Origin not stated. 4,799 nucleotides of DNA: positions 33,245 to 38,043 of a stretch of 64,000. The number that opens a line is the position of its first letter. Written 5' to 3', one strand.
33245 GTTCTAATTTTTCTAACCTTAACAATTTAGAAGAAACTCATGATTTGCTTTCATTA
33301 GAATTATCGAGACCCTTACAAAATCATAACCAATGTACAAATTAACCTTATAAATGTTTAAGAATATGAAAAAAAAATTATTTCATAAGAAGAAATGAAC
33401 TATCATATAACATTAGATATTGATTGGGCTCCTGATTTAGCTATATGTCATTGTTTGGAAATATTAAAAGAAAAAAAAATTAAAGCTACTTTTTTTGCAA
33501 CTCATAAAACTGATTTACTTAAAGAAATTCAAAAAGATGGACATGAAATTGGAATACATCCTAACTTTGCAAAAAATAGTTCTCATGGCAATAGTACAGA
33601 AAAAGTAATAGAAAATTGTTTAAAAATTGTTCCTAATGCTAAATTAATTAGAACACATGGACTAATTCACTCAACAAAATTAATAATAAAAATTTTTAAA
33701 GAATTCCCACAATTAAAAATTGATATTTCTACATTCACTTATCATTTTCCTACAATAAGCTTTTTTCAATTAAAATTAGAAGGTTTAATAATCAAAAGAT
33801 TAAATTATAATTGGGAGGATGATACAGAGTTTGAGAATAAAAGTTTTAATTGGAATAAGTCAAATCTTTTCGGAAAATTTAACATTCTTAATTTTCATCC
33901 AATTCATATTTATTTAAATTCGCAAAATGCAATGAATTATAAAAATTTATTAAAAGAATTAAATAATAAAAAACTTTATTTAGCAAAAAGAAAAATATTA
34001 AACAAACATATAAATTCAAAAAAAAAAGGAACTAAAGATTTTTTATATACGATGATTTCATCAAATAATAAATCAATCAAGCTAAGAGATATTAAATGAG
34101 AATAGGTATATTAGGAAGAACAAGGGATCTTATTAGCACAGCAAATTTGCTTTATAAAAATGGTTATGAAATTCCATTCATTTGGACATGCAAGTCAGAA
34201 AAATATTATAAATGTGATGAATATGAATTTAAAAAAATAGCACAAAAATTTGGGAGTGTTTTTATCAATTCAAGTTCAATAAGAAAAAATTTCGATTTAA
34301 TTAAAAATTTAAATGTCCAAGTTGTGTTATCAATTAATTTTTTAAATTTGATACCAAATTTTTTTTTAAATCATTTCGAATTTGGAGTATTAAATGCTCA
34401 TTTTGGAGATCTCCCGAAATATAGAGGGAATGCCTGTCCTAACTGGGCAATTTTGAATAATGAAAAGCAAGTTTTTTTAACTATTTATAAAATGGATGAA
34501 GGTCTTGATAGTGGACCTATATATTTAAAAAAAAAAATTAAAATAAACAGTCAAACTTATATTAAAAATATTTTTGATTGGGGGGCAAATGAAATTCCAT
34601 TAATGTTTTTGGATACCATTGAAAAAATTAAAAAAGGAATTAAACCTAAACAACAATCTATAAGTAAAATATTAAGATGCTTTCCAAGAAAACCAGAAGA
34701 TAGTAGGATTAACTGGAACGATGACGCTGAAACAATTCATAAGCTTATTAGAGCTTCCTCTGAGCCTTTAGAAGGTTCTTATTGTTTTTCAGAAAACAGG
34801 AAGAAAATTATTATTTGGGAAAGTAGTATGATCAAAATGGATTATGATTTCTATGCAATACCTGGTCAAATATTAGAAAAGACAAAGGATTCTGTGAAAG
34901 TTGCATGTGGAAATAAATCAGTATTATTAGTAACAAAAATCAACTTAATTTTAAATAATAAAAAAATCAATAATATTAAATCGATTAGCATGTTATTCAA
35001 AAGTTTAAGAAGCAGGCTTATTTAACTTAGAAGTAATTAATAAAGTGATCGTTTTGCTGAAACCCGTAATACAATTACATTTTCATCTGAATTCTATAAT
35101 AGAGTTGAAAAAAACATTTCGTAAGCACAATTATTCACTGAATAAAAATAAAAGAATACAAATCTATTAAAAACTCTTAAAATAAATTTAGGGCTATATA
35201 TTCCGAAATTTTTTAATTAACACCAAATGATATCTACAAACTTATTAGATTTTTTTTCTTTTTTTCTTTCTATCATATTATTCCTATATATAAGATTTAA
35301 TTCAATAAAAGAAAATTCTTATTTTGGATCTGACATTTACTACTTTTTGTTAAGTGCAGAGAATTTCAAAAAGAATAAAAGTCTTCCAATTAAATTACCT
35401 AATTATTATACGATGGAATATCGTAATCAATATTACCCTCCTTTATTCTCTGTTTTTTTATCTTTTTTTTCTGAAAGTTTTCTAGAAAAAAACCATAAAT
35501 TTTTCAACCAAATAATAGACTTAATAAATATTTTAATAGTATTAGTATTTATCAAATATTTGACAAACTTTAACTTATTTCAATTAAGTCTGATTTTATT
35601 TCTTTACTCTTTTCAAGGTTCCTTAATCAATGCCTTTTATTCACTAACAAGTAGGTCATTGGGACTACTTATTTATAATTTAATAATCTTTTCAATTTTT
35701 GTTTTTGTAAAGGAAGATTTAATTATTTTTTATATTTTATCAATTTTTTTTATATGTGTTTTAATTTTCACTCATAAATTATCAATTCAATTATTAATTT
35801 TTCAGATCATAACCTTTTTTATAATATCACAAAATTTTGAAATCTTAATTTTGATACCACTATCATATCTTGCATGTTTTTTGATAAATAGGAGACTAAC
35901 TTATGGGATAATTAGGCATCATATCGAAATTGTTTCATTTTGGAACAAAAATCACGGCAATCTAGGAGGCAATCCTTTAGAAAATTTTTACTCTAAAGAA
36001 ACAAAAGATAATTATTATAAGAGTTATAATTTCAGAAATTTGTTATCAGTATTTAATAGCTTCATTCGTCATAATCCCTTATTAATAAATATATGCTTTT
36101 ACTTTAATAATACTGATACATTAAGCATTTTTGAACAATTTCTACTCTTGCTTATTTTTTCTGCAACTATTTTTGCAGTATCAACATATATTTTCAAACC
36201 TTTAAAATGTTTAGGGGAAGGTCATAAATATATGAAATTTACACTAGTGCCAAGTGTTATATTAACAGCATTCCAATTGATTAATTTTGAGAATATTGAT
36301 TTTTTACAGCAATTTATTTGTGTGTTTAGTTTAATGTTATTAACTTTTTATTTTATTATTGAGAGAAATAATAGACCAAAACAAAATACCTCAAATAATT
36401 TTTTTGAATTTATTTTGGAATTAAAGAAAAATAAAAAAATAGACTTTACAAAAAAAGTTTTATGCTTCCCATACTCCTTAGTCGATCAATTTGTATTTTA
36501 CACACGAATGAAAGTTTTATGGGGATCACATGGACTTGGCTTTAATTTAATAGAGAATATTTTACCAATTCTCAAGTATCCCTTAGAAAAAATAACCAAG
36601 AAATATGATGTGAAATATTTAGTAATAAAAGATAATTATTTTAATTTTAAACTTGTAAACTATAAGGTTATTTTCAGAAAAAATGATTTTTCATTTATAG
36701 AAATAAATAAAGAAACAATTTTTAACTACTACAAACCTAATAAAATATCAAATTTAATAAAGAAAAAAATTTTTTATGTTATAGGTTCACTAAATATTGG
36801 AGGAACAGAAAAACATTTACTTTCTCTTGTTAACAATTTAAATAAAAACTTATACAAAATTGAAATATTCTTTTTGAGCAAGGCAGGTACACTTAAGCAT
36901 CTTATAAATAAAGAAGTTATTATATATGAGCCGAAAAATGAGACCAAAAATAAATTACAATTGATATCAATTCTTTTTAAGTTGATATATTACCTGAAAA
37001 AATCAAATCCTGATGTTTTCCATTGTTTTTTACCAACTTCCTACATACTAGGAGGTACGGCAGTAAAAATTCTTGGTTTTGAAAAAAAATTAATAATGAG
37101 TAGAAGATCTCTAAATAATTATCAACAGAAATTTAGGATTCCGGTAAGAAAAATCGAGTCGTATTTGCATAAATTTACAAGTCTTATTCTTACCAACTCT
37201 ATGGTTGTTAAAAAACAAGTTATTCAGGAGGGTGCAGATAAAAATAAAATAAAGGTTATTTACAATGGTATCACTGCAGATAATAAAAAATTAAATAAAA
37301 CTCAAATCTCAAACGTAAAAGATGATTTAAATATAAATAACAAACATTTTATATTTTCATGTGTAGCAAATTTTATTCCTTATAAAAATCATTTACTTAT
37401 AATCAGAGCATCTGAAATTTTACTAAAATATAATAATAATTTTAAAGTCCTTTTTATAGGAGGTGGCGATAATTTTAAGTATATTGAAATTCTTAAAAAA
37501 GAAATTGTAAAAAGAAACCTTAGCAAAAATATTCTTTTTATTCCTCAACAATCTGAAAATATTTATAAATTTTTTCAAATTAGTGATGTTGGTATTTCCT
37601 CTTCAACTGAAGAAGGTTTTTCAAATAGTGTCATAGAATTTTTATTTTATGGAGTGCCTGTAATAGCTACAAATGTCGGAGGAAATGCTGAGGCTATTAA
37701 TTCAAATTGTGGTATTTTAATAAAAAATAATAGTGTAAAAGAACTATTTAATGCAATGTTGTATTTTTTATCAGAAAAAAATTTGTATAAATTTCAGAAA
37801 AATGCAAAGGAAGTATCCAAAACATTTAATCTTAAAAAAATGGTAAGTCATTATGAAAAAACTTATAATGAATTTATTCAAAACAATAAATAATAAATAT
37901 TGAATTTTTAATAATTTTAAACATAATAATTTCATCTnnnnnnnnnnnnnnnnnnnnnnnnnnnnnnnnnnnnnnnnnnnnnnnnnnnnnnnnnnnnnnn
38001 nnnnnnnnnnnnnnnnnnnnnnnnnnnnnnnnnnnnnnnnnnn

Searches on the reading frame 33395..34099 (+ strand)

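Call 57: search_protein_families(library=pfam, proteins=[window:33395-34099:+], max_evalue=0.00001)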
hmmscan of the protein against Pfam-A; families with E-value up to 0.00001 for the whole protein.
window:33395-34099:+ (234 aa): 2 families
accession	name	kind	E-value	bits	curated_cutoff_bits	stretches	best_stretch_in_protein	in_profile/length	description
PF22537.1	WbmS-like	-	7e-49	166.7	27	1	5-185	1-185/186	Polysaccharide deacetylase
PF01522.26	Polysacc_deac_1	-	4.2e-07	30.4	23.1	1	14-56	18-65/124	Polysaccharide deacetylase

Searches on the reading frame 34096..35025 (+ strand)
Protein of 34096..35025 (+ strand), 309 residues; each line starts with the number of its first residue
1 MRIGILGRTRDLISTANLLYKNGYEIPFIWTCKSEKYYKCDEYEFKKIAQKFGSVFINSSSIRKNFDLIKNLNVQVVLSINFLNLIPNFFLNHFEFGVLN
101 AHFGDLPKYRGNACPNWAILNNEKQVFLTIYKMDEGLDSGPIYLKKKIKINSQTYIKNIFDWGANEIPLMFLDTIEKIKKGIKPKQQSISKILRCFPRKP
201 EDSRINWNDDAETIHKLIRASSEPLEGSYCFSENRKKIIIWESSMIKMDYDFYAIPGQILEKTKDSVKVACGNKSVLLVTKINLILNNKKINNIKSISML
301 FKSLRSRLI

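Call 57: search_protein_families(library=pfam, proteins=[window:34096-35025:+], max_evalue=0.00001)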
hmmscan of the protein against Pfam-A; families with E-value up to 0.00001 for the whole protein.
window:34096-35025:+ (309 aa): 2 families
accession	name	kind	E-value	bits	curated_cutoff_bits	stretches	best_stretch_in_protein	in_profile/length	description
PF00551.24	Formyl_trans_N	-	3.9e-16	59.8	26.1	1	63-153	69-159/181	Formyl transferase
PF02911.23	Formyl_trans_C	-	4.4e-16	59.3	21.1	1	199-293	3-91/100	Formyl transferase, C-terminal domain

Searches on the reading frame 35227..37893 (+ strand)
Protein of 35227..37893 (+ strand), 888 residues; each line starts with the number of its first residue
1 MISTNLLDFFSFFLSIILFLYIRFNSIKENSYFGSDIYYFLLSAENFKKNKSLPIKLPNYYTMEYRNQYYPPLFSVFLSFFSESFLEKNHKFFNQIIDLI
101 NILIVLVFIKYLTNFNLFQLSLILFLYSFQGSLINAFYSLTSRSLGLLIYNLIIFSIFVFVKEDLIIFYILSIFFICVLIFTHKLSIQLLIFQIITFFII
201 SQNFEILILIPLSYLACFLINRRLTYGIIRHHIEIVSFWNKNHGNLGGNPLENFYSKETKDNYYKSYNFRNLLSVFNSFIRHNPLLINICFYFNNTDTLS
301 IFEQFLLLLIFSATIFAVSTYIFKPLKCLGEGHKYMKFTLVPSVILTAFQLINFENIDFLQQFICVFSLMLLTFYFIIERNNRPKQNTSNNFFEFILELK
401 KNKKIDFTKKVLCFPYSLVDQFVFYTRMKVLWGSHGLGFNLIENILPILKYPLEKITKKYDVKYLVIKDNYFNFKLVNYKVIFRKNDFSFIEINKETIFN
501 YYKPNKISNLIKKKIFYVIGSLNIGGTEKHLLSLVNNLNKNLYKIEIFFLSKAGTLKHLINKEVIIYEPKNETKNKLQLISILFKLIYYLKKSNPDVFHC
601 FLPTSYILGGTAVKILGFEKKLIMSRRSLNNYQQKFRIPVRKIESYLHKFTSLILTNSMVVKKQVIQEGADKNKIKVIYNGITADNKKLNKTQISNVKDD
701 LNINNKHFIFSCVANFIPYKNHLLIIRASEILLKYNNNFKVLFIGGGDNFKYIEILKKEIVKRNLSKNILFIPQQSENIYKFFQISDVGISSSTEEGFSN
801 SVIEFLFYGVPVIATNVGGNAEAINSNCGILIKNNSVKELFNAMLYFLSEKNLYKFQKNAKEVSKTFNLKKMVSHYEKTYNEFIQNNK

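Call 57: search_protein_families(library=pfam, proteins=[window:35227-37893:+], max_evalue=0.00001)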
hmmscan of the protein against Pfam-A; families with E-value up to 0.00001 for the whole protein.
window:35227-37893:+ (888 aa): 4 families
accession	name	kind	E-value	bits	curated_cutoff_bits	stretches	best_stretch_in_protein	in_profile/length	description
PF00534.26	Glycos_transf_1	-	3.6e-28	98.7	26.4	1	697-861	5-170/172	Glycosyl transferases group 1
PF13692.12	Glyco_trans_1_4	-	4.4e-20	72.8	27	1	709-849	3-141/142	Glycosyl transferases group 1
PF13439.12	Glyco_transf_4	-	9.7e-17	61.9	28.5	1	524-684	1-168/170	Glycosyltransferase Family 4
PF13477.12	Glyco_trans_4_2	-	5.3e-09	36.8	23.4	1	528-658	10-139/139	Glycosyl transferase 4-like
